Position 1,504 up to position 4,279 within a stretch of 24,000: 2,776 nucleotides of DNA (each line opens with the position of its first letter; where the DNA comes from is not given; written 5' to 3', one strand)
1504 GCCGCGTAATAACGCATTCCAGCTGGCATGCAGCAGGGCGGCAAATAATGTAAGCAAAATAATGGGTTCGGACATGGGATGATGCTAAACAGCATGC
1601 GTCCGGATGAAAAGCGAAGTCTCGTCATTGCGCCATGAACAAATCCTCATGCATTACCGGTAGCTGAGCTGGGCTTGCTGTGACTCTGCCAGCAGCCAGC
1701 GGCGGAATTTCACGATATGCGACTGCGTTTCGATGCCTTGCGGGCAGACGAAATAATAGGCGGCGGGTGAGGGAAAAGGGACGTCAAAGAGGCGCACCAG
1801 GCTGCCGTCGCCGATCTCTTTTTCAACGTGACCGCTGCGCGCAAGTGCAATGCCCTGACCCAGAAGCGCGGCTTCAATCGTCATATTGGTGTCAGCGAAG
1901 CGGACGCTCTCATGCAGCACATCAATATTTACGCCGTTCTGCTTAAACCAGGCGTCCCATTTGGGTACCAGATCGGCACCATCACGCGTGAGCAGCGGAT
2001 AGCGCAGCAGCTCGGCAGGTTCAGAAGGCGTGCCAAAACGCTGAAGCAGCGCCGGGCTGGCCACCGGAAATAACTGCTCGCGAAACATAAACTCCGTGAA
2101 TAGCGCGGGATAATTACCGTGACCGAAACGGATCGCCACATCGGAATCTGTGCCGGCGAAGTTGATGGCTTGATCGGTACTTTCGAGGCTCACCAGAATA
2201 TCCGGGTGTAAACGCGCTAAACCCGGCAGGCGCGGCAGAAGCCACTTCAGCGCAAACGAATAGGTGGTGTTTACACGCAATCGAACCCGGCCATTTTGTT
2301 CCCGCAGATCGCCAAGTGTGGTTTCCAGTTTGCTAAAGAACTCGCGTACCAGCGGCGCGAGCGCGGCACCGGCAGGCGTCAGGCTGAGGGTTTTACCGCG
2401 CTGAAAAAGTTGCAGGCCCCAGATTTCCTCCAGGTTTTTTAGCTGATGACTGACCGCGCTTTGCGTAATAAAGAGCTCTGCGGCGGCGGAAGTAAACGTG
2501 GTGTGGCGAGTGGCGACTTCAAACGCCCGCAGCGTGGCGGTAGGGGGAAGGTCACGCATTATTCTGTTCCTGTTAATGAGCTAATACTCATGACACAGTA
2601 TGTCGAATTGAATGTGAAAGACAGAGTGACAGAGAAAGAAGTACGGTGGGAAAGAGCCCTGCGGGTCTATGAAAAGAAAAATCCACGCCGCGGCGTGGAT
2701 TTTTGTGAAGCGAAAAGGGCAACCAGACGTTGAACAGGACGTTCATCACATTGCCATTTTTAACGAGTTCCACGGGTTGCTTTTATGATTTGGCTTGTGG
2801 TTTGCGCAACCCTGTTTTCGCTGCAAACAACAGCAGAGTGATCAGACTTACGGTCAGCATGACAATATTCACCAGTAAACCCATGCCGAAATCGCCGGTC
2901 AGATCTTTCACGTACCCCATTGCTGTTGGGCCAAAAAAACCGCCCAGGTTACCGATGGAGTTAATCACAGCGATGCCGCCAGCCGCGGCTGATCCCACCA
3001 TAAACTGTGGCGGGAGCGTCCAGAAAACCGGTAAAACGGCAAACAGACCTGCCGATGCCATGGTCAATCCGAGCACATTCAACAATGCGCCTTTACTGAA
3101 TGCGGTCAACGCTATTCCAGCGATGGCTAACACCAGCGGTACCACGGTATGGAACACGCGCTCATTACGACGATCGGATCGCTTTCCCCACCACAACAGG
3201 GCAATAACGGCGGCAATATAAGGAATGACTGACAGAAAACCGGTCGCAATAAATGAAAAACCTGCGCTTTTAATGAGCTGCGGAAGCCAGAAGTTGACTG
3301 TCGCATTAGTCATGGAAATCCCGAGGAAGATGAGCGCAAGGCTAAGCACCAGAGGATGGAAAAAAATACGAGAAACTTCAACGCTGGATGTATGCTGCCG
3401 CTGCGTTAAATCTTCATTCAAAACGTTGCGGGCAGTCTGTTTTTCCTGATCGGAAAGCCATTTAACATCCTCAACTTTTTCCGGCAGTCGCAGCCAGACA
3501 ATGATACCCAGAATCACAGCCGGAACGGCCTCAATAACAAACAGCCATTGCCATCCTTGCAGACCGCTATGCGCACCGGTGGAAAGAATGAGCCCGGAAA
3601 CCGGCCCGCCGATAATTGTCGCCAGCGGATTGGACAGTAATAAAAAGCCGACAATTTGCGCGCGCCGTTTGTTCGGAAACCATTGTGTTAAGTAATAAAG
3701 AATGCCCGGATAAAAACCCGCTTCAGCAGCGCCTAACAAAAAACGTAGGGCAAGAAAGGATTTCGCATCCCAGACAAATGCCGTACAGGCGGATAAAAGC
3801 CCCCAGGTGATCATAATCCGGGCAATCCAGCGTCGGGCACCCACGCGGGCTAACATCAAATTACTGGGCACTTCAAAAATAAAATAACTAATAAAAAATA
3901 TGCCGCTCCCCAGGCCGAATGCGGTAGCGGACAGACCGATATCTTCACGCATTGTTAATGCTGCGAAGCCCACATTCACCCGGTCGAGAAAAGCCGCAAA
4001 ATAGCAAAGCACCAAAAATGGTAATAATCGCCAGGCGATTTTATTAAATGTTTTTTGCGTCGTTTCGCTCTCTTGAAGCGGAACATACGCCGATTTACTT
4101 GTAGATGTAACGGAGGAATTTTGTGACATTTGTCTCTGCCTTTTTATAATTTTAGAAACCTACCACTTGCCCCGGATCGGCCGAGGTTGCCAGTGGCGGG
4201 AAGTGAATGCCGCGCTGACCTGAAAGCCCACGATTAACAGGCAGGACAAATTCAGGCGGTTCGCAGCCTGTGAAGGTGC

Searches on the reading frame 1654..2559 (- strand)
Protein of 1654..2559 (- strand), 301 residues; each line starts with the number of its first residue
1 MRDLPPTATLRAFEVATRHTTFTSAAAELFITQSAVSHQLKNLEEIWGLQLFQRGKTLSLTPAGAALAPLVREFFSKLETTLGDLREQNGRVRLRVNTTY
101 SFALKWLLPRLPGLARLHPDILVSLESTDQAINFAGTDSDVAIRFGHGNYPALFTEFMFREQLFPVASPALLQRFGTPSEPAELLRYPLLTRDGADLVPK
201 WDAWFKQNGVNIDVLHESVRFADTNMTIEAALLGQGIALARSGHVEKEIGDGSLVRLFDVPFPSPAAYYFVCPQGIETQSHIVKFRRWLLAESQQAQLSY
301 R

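Call 17: search_protein_families(library=ncbifam, proteins=[window:1654-2559:-])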
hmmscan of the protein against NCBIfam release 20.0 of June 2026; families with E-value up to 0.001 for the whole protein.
window:1654-2559:- (301 aa): 48 families (the best 25 are shown)
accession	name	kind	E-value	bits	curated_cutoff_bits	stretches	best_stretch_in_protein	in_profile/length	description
NF008352.0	PRK11139.1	subfamily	6.7e-89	298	288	1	2-298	3-297/305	transcriptional regulator GcvA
TIGR03418.1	chol_sulf_TF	equivalog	4.4e-60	203.2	324.8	1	8-292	4-291/291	choline sulfate utilization transcriptional regulator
NF007491.0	PRK10086.1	equivalog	9.9e-48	162.6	316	1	8-295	20-311/313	DNA-binding transcriptional regulator DsdC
NF041130.1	PenR_Burk_TF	exception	4.4e-43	147.6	625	1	6-295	9-291/292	beta-lactamase transcriptional regulator PenR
TIGR02036.1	dsdC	equivalog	7.1e-37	127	352.4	1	10-290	13-298/302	DNA-binding transcriptional regulator DsdC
NF040888.1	trans_reg_YafC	equivalog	5.4e-27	94.4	470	1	10-259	8-258/293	DNA-binding transcriptional regulator YafC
NF041036.1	decaheme_TF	subfamily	9.4e-19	68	210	1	10-255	6-258/301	multiheme cytochrome-associated LysR family transcriptional regulator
NF002964.0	PRK03635.1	subfamily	1.8e-18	66.6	197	1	7-258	5-258/297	ArgP/LysG family DNA-binding transcriptional regulator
TIGR03339.1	phn_lysR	subfamily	7.7e-18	64.7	341.1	1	10-130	2-124/279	aminoethylphosphonate catabolism associated LysR family transcriptional regulator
NF045990.1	TransRegCbbRRhodb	equivalog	6e-16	58.4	450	1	9-128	10-133/304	LysR family regulator CbbR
TIGR03298.1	argP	subfamily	9.9e-16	57.7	273.55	1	9-258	5-256/292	ArgP/LysG family DNA-binding transcriptional regulator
NF040786.1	LysR_Sec_metab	equivalog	8.8e-15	54.5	250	1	10-288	6-293/298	selenium metabolism-associated LysR family transcriptional regulator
NF008416.0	PRK11242.1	equivalog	9.6e-15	54.7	277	1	17-214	13-218/300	transcriptional regulator CynR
NF009888.0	PRK13348.1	subfamily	2.7e-13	49.6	297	1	8-110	6-109/302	HTH-type transcriptional regulator ArgP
NF007315.1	PRK09801.1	equivalog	7.6e-13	48.1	398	1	17-258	18-262/301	L-tartrate utilization transcriptional activator TtdR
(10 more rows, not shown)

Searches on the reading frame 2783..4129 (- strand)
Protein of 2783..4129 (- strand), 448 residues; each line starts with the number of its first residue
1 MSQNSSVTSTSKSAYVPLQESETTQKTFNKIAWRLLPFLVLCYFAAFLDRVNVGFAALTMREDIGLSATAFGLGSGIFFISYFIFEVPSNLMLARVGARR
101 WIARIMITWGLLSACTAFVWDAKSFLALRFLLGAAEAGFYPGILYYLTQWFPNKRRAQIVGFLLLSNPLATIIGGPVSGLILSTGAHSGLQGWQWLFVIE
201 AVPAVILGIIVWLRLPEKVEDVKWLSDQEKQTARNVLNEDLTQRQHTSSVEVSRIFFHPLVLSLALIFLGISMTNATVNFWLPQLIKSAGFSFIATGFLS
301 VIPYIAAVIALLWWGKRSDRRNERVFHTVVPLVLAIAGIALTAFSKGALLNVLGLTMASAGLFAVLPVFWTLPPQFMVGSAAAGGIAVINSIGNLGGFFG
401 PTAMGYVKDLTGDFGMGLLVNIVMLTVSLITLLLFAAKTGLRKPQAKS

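Call 7: search_protein_families(library=ncbifam, proteins=[window:2783-4129:-])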
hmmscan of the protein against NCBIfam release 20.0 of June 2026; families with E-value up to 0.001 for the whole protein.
window:2783-4129:- (448 aa): 16 families
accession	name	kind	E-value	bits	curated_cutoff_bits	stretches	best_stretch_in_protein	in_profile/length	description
TIGR02332.1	HpaX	equivalog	1.3e-104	350.7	615.4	1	29-424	3-409/412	4-hydroxyphenylacetate permease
TIGR00893.1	2A0114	subfamily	9.3e-89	298.1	395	1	41-435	1-398/399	D-galactonate transporter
TIGR00881.1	2A0104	subfamily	4.2e-29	101.7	407.75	1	41-412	2-374/379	phosphoglycerate transporter protein PgtP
TIGR00895.1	2A0115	subfamily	3.3e-24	85.6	418.55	1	22-407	5-397/398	aromatic acid/H+ symport family MFS transporter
NF008586.0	PRK11551.1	equivalog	2.4e-16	59.8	410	1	38-437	16-397/406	3-(3-hydroxy-phenyl)propionate transporter MhpT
TIGR00894.1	2A0114euk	subfamily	9.6e-12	44.2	626.45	1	77-436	84-450/465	Na(+)-dependent inorganic phosphate cotransporter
NF053517.1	HbztTptrPcaK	equivalog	3.3e-10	39.5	770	1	25-425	10-418/437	4-hydroxybenzoate transporter PcaK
NF008661.1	PRK11663.1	subfamily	1.3e-09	37.6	564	1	15-403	11-389/439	MFS transporter family glucose-6-phosphate receptor UhpC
NF047787.1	PhglyTportPgtP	equivalog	7.4e-09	34.9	750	1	22-438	17-441/451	phosphoglycerate transporter PgtP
NF012180.1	tet_MFS_43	exception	4.9e-08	32.4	999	1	30-217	17-199/484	tetracycline efflux MFS transporter Tet(43)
NF007107.1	PRK09556.1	equivalog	2.1e-07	30.3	497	1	38-384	34-377/469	hexose-6-phosphate:phosphate antiporter UhpT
NF053813.1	MFS_TcaB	equivalog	4.4e-07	29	475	1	44-223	25-189/396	putative multidrug effflux MFS transporter TcaB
TIGR00880.1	2_A_01_02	superfamily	6.9e-07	29.5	131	1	81-217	10-140/141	multidrug resistance protein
TIGR00891.1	2A0112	subfamily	6.9e-06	25.4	552.9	1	33-402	11-382/405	sialate:H+ symport family MFS transporter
TIGR00896.1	CynX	subfamily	3.1e-05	23.2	406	1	59-416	25-354/355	CynX/NimT family MFS transporter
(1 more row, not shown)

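Call 8: search_protein_families(library=pfam, proteins=[window:2783-4129:-])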
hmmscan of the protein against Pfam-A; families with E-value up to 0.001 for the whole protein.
window:2783-4129:- (448 aa): 1 family
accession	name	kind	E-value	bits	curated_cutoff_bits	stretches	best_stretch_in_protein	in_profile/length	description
PF07690.21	MFS_1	-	1.4e-51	175.9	33.4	1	39-401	1-347/347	Major Facilitator Superfamily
